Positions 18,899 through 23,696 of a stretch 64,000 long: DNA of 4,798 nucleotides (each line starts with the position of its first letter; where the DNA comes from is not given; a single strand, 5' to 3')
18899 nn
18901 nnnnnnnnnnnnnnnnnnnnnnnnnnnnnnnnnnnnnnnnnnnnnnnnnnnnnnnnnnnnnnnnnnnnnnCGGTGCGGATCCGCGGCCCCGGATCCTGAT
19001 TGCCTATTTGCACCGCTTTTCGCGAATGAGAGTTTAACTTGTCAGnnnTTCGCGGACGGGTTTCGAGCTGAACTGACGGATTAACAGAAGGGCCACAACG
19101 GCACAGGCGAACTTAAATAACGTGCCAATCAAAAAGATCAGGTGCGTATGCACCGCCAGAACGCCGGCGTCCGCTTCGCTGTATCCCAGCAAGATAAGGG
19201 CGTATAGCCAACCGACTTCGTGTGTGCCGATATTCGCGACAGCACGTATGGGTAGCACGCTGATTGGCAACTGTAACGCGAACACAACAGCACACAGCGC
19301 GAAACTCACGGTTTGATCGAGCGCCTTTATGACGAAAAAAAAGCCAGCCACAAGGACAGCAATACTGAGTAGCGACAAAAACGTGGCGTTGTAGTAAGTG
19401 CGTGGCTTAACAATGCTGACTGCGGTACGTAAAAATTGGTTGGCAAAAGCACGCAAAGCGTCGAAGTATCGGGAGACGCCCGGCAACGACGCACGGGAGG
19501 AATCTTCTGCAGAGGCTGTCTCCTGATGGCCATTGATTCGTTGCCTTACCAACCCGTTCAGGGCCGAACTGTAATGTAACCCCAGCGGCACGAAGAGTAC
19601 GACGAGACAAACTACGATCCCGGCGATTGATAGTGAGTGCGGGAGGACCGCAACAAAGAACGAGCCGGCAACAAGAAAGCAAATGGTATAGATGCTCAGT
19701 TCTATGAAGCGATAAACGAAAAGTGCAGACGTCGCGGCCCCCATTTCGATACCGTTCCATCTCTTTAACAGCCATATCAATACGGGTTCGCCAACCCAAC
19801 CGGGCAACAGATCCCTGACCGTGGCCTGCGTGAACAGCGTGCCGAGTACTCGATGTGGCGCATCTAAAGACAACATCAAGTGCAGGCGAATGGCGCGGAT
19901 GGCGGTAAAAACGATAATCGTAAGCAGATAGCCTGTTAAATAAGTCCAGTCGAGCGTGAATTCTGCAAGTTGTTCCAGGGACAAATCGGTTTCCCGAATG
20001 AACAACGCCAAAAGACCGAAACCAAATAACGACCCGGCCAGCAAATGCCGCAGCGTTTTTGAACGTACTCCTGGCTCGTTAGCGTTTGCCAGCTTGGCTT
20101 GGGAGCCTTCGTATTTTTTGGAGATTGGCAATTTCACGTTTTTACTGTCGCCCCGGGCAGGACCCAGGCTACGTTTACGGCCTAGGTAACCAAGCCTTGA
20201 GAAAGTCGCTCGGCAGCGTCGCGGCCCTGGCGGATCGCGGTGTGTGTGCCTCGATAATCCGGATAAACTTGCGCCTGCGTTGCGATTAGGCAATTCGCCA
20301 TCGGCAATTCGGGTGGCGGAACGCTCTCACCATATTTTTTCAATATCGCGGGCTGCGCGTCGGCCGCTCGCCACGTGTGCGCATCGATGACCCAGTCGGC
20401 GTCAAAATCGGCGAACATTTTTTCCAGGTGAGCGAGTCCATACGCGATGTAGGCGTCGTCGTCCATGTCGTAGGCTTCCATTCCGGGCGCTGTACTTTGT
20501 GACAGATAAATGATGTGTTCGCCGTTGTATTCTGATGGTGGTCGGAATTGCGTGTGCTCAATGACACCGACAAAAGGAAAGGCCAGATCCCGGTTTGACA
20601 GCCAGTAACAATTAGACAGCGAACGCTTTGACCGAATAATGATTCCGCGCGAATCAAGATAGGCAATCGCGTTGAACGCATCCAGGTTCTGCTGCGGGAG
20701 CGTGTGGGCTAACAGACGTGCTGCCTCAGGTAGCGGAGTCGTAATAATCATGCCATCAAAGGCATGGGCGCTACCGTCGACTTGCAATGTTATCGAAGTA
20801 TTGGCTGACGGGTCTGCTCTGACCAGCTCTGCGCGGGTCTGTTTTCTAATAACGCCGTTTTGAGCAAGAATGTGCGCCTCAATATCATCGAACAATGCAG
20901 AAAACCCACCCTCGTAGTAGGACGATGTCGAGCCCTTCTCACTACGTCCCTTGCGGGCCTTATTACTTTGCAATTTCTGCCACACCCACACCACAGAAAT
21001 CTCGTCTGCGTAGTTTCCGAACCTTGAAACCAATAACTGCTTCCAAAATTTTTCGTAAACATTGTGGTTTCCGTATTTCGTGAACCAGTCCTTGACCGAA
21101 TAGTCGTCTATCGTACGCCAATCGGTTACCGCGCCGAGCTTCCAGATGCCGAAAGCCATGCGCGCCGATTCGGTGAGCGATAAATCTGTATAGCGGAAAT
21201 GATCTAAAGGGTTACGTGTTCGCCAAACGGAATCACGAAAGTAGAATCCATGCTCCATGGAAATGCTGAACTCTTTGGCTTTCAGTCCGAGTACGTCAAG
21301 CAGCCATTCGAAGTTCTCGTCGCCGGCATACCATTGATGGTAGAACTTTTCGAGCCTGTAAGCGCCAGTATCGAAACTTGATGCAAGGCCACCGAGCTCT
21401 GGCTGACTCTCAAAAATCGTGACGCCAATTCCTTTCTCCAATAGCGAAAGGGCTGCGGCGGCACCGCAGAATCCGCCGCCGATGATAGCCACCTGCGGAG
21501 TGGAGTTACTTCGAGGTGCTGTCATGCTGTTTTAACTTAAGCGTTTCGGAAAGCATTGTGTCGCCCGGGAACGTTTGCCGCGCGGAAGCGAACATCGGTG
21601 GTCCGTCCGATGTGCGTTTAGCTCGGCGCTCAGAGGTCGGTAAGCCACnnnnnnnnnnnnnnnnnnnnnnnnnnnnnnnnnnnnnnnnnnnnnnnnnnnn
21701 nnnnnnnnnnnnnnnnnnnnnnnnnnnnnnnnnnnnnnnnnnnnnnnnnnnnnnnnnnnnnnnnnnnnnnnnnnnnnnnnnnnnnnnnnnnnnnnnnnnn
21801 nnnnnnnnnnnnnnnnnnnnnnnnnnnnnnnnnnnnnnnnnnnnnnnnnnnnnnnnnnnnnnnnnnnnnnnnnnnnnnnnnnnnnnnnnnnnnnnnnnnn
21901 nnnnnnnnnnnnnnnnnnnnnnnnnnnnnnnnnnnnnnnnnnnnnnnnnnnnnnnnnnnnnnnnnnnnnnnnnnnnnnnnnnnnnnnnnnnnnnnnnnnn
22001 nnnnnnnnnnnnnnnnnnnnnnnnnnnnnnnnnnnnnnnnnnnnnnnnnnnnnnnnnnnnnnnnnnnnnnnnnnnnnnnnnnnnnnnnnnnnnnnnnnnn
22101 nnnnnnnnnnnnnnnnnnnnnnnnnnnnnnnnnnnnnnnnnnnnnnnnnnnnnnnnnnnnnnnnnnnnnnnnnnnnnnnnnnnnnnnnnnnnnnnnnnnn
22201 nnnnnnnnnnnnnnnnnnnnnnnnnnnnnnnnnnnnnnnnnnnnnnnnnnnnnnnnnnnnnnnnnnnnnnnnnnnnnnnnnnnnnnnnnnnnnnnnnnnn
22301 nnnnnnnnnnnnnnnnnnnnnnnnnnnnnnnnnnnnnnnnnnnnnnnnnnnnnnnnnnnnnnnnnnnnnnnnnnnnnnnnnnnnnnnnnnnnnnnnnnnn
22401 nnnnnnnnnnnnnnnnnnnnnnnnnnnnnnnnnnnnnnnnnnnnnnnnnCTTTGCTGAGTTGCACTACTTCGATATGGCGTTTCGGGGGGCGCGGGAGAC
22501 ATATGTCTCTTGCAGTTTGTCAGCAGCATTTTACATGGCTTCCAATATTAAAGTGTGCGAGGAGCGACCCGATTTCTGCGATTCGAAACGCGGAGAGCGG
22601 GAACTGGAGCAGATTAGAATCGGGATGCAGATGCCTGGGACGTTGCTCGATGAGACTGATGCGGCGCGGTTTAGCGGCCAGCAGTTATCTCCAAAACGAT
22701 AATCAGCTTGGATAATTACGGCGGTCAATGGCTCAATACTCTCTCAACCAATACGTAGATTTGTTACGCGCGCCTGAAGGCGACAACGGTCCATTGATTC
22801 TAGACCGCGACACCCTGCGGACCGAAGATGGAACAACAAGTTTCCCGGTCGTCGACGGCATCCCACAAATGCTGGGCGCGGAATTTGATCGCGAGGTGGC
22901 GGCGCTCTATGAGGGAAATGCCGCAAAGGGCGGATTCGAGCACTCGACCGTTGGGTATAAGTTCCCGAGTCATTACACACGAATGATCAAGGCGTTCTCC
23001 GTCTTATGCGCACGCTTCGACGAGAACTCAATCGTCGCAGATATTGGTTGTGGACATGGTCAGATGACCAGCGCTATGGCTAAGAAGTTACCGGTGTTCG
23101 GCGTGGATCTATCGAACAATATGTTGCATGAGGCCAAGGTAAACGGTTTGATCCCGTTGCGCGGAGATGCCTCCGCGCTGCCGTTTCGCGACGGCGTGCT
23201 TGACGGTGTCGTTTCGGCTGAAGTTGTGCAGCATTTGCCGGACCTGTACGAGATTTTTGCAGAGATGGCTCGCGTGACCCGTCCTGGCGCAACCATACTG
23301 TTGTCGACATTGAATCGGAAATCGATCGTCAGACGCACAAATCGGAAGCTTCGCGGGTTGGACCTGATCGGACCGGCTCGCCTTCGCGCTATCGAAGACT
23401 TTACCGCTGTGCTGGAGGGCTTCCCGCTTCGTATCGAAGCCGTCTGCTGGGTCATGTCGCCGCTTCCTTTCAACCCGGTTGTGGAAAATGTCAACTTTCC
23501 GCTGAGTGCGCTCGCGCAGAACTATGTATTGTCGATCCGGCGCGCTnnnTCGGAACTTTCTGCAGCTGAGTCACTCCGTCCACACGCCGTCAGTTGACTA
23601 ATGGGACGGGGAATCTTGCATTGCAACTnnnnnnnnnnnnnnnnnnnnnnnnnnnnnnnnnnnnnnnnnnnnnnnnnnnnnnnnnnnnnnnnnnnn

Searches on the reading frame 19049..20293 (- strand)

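Call 9: search_protein_families(library=pfam, proteins=[window:19049-20293:-], max_evalue=0.0001)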
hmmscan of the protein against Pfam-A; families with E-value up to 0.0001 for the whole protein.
window:19049-20293:- (415 aa): 1 family
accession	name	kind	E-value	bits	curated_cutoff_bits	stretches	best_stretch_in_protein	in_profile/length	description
PF03706.18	LPG_synthase_TM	-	4e-19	69.6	33.4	1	85-389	2-296/302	Lysylphosphatidylglycerol synthase TM region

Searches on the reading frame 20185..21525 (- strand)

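Call 9: search_protein_families(library=pfam, proteins=[window:20185-21525:-], max_evalue=0.0001)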
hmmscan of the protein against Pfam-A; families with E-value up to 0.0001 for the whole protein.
window:20185-21525:- (447 aa): 4 families
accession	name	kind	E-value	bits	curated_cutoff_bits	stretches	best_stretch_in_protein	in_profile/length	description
PF01593.30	Amino_oxidase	-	4.3e-19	69.6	19.8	1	21-441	3-442/443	Flavin containing amine oxidoreductase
PF13450.12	NAD_binding_8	-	3.1e-09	37.4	21.9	1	14-69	1-56/68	NAD(P)-binding Rossmann-like domain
PF01266.30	DAO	-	4.5e-08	33.4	27.9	1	12-57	2-47/353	FAD dependent oxidoreductase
PF12831.13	FAD_oxidored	-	7.7e-06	25.9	27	1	12-50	2-40/416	FAD dependent oxidoreductase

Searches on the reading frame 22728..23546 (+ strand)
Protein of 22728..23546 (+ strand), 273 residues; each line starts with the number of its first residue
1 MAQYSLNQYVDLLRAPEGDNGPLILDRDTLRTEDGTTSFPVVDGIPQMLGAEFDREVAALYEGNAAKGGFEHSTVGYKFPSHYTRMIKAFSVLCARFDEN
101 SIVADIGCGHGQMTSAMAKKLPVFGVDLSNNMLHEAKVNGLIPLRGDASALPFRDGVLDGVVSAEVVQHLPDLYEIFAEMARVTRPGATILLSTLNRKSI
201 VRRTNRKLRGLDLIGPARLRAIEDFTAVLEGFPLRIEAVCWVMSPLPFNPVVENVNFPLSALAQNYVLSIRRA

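Call 10: search_protein_families(library=pfam, proteins=[window:22728-23546:+], max_evalue=0.0001)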
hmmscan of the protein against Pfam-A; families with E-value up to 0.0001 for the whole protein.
window:22728-23546:+ (273 aa): 6 families
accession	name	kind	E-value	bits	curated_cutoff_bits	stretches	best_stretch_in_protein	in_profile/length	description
PF08241.18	Methyltransf_11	-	3e-20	73.1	21.2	1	105-191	2-94/95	Methyltransferase domain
PF13649.12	Methyltransf_25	-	1e-16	61.8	27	1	103-187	1-96/97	Methyltransferase domain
PF13847.12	Methyltransf_31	-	1.3e-11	44.8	27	1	99-196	3-113/145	Methyltransferase domain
PF13489.12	Methyltransf_23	-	1.9e-11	44.4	27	1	85-211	8-135/164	Methyltransferase domain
PF08242.18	Methyltransf_12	-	1e-09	39.4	30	1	105-189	2-97/98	Methyltransferase domain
PF01209.24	Ubie_methyltran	-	6.4e-06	26.1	20.1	1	86-192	34-151/233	ubiE/COQ5 methyltransferase family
